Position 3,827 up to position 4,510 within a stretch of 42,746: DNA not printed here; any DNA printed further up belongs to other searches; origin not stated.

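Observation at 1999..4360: Two paralogous J-domain-less DnaJ CR-type zinc-finger proteins embedded in the gas-vesicle operon, one translationally coupled to gvpN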

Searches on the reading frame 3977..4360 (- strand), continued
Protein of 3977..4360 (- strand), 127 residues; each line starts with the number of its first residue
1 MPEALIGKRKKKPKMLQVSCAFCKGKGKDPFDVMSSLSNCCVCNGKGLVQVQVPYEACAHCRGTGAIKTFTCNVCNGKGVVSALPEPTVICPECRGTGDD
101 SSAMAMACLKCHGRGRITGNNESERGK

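Call 32: find_encoding_contigs(protein=P0120, flank=10000, max_places=1)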
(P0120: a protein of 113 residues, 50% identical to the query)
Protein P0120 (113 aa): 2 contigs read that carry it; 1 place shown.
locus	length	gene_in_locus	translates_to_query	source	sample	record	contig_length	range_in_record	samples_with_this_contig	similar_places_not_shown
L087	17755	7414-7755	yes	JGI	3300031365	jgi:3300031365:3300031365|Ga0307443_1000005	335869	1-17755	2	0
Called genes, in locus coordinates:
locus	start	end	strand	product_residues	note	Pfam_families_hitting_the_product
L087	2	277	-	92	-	?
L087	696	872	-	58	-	-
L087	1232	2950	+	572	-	PF14417:MEDS, PF00989:PAS, PF08448:PAS_4, PF13426:PAS_9, PF07730:HisKA_3 (weak), PF13581:HATPase_c_2, PF02518:HATPase_c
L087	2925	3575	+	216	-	PF00072:Response_reg, PF00196:GerE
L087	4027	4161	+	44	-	-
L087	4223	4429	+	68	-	PF00741:Gas_vesicle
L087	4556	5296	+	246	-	-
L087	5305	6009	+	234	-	-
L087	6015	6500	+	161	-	PF08447:PAS_3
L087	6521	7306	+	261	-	-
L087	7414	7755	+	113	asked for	PF15777:Anti-TRAP (faint), PF27659:CHP02642 (faint), PF00684:DnaJ_CXXCXGXG (weak)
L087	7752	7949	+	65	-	-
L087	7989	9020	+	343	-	PF00004:AAA (faint), PF07726:AAA_3 (faint), PF07728:AAA_5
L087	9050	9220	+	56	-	-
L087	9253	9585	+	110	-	-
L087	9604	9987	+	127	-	-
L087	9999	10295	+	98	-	PF00741:Gas_vesicle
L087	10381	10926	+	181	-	PF17886:ArsA_HSP20 (faint), PF00011:HSP20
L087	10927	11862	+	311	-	PF10609:ParA (faint), PF01656:CbiA (weak), PF02374:ArsA_ATPase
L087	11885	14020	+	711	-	PF02359:CDC48_N, PF07728:AAA_5 (faint), PF02933:CDC48_2, PF05496:RuvB_N (weak), PF00004:AAA, PF17862:AAA_lid_3, PF00004:AAA, PF17862:AAA_lid_3, +11 more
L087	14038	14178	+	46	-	-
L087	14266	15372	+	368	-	PF06386:GvpL_GvpF, PF00226:DnaJ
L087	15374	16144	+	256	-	PF06386:GvpL_GvpF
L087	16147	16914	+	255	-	PF06386:GvpL_GvpF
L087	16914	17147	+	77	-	PF05120:GvpG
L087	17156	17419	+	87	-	-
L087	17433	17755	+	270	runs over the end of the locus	PF06386:GvpL_GvpF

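Call 33: predict_structure(alignment_id=A1)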
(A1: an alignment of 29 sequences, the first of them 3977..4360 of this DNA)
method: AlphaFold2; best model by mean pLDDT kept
length: 127 residues; sequences in the alignment: 29
mean_pLDDT: 88.0   pTM: 0.75
mean pLDDT of the five models: 88.0, 87.3, 86.1, 86.0, 83.6
residues with pLDDT >= 90: 86; 70-90: 26; 50-70: 11; < 50: 4
segments of 3 or more residues with pLDDT < 50: 125-127
pLDDT, mean of each block of 10 residues (from residue 1): 68 93 94 83 96 96 94 96 92 93 88 89 51
secondary structure, 60 per line:
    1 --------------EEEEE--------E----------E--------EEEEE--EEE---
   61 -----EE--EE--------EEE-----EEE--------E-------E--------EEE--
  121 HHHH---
elements in order: E15-19 E48-52 E55-57 E80-82 E88-90 E116-118 H121-124

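Call 36: fold_search(model_id=the predicted structure, library=pdb)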
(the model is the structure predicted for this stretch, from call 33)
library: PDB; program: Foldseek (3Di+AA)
matches with E <= 10: 14; with E <= 0.001: 0
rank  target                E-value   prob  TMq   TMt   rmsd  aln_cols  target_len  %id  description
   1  2ctt_MODEL_1_A        4.6e-02  0.15  0.18  0.22  14.4       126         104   18  Solution structure of zinc finger domain from human DnaJ subfamily A menber 3 (released 2005-11-24)
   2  6ekb                  5.8e-02  0.60  0.24  0.46   6.3        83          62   22  Crystal structure of the BSD2 homolog of Arabidopsis thaliana (released 2017-12-06)
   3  3ld0_2                1.5e-01  0.92  0.22  0.52   3.2        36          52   33  Crystal structure of B.licheniformis Anti-TRAP protein, an antagonist of TRAP-RNA interactions (released 2010-02-23)
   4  2bx9_A                1.9e-01  0.85  0.21  0.50   0.5        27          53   41  Crystal structure of B.subtilis Anti-TRAP protein, an antagonist of TRAP-RNA interactions (released 2005-11-30)
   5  6ekc_B1               2.2e-01  0.44  0.23  0.39   5.5        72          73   24  Crystal structure of the BSD2 homolog of Arabidopsis thaliana bound to the octameric assembly of RbcL from Thermosyne (released 2017-12-06)
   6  8ilb_I                4.5e-01  0.21  0.22  0.32   6.0        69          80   26  The complexes of RbcL, AtRaf1 and AtBSD2 (LFB) (released 2023-11-01)
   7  3lcz_A                6.1e-01  0.77  0.20  0.47   1.5        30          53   37  B.licheniformis Anti-TRAP can assemble into two types of dodecameric particles with the same symmetry but inverted ori (released 2010-02-23)
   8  9gxl_A                2.7e+00  0.04  0.20  0.05   9.7        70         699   23  C. thermocellum UvrA in complex with AMPPNP (basal conformation) (released 2025-12-24)
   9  3dfj                  3.8e+00  0.01  0.16  0.10   6.8        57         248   21  Crystal structure of human Prostasin (released 2008-10-14)
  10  9a5b_A                4.4e+00  0.16  0.19  0.07   0.9        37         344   27  Integrative model of SYFA-SYFB by crosslinking MS and deep learning (released 2024-09-18)
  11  9gxo_A                5.1e+00  0.02  0.20  0.05   9.5        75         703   23  C. thermocellum UvrA in complex with unmodified DNA and AMPPNP (ATP-bound conformation 2) (released 2025-12-24)
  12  3iez_B                5.5e+00  0.01  0.13  0.15  10.8        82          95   16  Crystal structure of the RasGAP C-terminal (RGC) domain of IQGAP2 (released 2009-11-03)
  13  7ym5                  8.6e+00  0.00  0.08  0.04   9.7        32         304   12  Crystal structure of the Salmonella effector SseK1 (released 2023-08-02)
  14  6d3h_M                9.3e+00  0.01  0.16  0.09  10.3        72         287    8  FT_T dioxygenase with bound dichlorprop (released 2018-08-15)

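Call 37: search_solved_structures(query=A1, max_evalue=0.01, show_alignments=2)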
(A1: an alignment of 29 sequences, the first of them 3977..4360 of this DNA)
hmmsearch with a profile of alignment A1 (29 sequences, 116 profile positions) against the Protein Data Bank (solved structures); distinct sequences matched with E-value up to 0.01: 7.
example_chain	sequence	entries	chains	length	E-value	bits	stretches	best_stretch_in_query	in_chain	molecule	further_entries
1exk_A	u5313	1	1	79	3.9e-07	33.5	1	49-111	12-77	DNAJ PROTEIN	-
1nlt_A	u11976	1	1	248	1.2e-05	28.6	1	37-109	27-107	Mitochondrial protein import protein MAS5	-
2ctt_A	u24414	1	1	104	0.00017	25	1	47-113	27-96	DnaJ homolog subfamily A member 3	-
8xku_R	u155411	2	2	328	0.00038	23.9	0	48-79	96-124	Embryo defective 2737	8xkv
6jzb_A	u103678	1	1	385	0.00047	23.6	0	23-62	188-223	Chaperone protein DnaJ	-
3lcz_A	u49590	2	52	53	0.0042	20.5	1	76-112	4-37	Inhibitor of TRAP, regulated by T-BOX (Trp) sequence RtpA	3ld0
2bx9_A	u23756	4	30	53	0.0047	20.3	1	44-79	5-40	TRYPTOPHAN RNA-BINDING ATTENUATOR PROTEIN-INHIBITORY PROTEIN | Anti-TRAP regulator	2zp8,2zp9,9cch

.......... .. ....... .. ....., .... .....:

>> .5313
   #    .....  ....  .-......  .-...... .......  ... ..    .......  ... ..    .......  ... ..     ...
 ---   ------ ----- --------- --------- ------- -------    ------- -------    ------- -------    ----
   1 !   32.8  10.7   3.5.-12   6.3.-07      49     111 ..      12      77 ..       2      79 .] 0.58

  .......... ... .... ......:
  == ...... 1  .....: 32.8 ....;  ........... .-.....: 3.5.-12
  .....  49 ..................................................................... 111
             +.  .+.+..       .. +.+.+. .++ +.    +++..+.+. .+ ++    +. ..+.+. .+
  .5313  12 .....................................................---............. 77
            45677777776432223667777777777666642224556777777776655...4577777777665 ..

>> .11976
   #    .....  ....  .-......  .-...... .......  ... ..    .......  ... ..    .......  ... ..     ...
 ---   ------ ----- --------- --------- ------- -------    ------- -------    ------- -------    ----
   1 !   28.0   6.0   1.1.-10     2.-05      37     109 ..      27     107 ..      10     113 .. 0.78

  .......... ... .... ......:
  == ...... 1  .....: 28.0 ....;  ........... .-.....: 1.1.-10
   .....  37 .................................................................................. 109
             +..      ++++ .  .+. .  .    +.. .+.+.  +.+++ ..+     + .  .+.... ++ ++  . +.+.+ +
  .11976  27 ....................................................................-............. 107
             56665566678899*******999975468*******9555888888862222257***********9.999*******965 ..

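Call 38: search_protein_families(library=pfam, proteins=[L087:14266-15372:+], max_evalue=0.00001)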
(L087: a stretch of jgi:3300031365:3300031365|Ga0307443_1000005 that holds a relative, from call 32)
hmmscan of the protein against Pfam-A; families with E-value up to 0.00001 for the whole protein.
L087:14266-15372:+ (368 aa): 2 families
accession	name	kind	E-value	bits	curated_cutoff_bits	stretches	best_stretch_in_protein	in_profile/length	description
PF06386.16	GvpL_GvpF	-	1.7e-56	192.5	23.6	1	5-267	1-244/245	Gas vesicle synthesis protein GvpL/GvpF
PF00226.36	DnaJ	-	2.2e-14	53.7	27.8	1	286-338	6-57/63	DnaJ domain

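Call 52: find_homologous_proteins(query=L087:14266-15369:+, max_evalue=1e-10)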
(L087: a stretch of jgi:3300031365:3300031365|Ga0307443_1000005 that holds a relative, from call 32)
Query L087:14266-15369:+ (368 aa): 1168 proteins with E <= 1e-10 among 3815 candidates; the best 120 are listed.
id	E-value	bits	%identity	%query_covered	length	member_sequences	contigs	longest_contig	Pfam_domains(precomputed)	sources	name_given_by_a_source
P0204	2.4e-223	759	93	100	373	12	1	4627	PF00226.37,PF06386.17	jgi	-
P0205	7.1e-221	751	92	100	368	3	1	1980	PF00226.37,PF06386.17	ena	-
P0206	1.9e-220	749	91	100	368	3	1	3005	PF00226.37,PF06386.17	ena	-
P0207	6.6e-218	741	90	100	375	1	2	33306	PF00226.37,PF06386.17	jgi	-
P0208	3.3e-216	735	89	100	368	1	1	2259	PF00226.37,PF06386.17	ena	-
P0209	1.4e-215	733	89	100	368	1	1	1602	PF00226.37,PF06386.17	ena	-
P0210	7.8e-206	701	85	100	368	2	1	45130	PF00226.37,PF06386.17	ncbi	-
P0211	7.9e-204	695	84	100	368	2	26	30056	PF00226.37,PF06386.17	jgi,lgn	-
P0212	2.1e-200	683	83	100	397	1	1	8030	PF00226.37,PF06386.17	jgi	-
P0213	1.8e-199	680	83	100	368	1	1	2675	PF00226.37,PF06386.17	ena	-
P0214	4.0e-199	679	83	100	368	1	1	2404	PF00226.37,PF06386.17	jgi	-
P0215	6.8e-199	678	83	100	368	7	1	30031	PF00226.37,PF06386.17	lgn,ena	-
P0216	5.6e-194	662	81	100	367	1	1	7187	PF00226.37,PF06386.17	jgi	jgi:hypothetical protein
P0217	4.8e-193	659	79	100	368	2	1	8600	PF00226.37,PF06386.17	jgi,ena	-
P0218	7.4e-192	655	80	100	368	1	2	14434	PF00226.37,PF06386.17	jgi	jgi:hypothetical protein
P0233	5.9e-177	606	73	100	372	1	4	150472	PF00226.37,PF06386.17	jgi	jgi:hypothetical protein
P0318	1.1e-160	553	68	100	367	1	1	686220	PF00226.37,PF06386.17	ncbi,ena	-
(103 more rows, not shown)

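Call 53: find_encoding_contigs(protein=P0318, flank=10000, max_places=1)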
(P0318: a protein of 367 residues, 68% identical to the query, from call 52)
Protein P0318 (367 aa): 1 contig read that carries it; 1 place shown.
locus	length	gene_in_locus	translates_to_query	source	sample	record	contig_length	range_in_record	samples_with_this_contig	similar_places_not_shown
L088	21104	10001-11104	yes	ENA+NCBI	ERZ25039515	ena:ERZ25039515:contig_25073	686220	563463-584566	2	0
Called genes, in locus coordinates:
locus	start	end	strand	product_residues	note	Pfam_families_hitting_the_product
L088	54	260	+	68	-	PF00741:Gas_vesicle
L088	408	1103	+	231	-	-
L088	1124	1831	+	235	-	-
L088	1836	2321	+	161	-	PF08447:PAS_3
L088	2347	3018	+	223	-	-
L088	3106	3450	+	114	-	PF27659:CHP02642 (faint), PF15777:Anti-TRAP (faint), PF00684:DnaJ_CXXCXGXG, PF17302:DUF5351 (weak)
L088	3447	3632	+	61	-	-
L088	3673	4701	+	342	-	PF00004:AAA (faint), PF07726:AAA_3 (faint), PF07728:AAA_5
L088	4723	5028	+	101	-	-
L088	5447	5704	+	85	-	-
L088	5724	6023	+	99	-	PF00741:Gas_vesicle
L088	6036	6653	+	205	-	PF00011:HSP20 (weak)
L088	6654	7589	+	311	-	PF10609:ParA (faint), PF13614:AAA_31 (weak), PF01656:CbiA (weak), PF02374:ArsA_ATPase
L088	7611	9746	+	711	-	PF02359:CDC48_N, PF02933:CDC48_2, PF05496:RuvB_N (weak), PF13191:AAA_16 (weak), PF00004:AAA, PF17862:AAA_lid_3, PF00004:AAA, PF17862:AAA_lid_3, +11 more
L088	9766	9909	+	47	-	-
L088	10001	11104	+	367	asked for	PF06386:GvpL_GvpF, PF00226:DnaJ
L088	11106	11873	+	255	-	PF06386:GvpL_GvpF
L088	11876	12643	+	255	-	PF06386:GvpL_GvpF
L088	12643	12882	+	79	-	PF05120:GvpG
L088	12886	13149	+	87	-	-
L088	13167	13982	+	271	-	PF06386:GvpL_GvpF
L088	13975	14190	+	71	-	PF00741:Gas_vesicle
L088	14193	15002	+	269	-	PF06386:GvpL_GvpF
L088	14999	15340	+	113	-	PF05121:GvpK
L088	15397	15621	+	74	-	-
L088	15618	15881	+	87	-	-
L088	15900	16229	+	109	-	PF00741:Gas_vesicle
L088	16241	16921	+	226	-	-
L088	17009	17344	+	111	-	-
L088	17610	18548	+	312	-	PF02899:Phage_int_SAM_1, PF00589:Phage_integrase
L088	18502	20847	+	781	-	PF13646:HEAT_2 (weak), PF02985:HEAT (faint)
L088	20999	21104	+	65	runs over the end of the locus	-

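Call 54: find_encoding_contigs(protein=P0233, flank=10000, max_places=1)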
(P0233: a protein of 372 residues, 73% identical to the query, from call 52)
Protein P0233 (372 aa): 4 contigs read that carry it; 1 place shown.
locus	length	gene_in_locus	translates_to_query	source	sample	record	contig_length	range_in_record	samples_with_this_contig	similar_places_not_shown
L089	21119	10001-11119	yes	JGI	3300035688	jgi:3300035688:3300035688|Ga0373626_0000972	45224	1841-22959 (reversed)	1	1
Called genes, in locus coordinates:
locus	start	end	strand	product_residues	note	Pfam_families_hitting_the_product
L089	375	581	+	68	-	PF00741:Gas_vesicle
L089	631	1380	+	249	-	-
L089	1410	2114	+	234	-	-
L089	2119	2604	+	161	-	PF08447:PAS_3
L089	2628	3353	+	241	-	-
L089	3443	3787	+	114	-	-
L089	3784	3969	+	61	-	-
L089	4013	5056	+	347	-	PF07726:AAA_3 (faint), PF07728:AAA_5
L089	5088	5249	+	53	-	-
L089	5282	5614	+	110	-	-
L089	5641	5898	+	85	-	-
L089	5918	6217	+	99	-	PF00741:Gas_vesicle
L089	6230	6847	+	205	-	PF05455:GvpH (faint), PF00011:HSP20 (faint), PF17886:ArsA_HSP20 (faint)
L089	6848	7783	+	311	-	PF01656:CbiA, PF02374:ArsA_ATPase, PF13614:AAA_31 (faint)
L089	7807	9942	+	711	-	PF02359:CDC48_N, PF02933:CDC48_2, PF13191:AAA_16 (weak), PF00004:AAA, PF05496:RuvB_N (weak), PF17862:AAA_lid_3, PF00004:AAA, PF17862:AAA_lid_3, +16 more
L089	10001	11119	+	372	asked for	PF06386:GvpL_GvpF, PF00226:DnaJ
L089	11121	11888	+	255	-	PF06386:GvpL_GvpF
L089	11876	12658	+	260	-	PF06386:GvpL_GvpF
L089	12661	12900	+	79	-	PF05120:GvpG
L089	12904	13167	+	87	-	-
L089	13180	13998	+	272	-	PF06386:GvpL_GvpF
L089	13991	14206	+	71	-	PF00741:Gas_vesicle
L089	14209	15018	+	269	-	PF06386:GvpL_GvpF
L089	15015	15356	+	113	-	PF05121:GvpK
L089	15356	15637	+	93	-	-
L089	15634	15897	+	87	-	-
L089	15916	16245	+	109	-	PF00741:Gas_vesicle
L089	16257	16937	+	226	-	-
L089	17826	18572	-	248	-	PF01168:Ala_racemase_N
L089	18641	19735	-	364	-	PF04406:TP6A_N, PF20768:Topo_VI_alpha, PF21180:TOP6A-Spo11_Toprim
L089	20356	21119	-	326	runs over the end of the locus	PF01551:Peptidase_M23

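Call 64: search_protein_families(library=pfam, proteins=[L002:9188-9739:+, L002:8489-8752:+, L002:11425-11721:+, L002:11749-11952:+, L002:12078-12278:+, L088:3447-3632:+, L088:4723-5028:+, L085:4945-5295:+, L085:2742-3932:+], max_evalue=0.01)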
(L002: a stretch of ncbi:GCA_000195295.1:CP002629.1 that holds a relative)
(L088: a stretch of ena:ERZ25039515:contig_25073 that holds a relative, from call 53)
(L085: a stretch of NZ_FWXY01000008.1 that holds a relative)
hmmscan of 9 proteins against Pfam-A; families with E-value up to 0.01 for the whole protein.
L002:9188-9739:+ (183 aa): 0 families

L002:8489-8752:+ (87 aa): 0 families

L002:11425-11721:+ (98 aa): 1 family
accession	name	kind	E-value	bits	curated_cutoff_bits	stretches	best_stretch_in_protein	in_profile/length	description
PF05227.19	CHASE3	-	0.0014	19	28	1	36-72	98-134/138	CHASE3 domain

L002:11749-11952:+ (67 aa): 0 families

L002:12078-12278:+ (66 aa): 0 families

L088:3447-3632:+ (61 aa): 0 families

L088:4723-5028:+ (101 aa): 2 families
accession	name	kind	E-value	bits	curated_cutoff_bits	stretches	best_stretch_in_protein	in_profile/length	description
PF21329.2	CYP38_PsbQ-like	-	0.0073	17.2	27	1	14-83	29-96/117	Peptidyl-prolyl cis-trans isomerase CYP38-like, PsbQ-like domain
PF11414.13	Suppressor_APC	-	0.0079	16.9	25.4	1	37-79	10-52/82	Adenomatous polyposis coli tumour suppressor protein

L085:4945-5295:+ (116 aa): 0 families

L085:2742-3932:+ (396 aa): 2 families
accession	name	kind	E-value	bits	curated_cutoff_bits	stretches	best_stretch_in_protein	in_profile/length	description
PF04513.17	Baculo_PEP_C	-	0.00074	20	38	0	3-46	64-107/140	Baculovirus polyhedron envelope protein, PEP, C terminus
PF01442.23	Apolipoprotein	-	0.00086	19.5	90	1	66-234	6-171/190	Apolipoprotein A1/A4/E domain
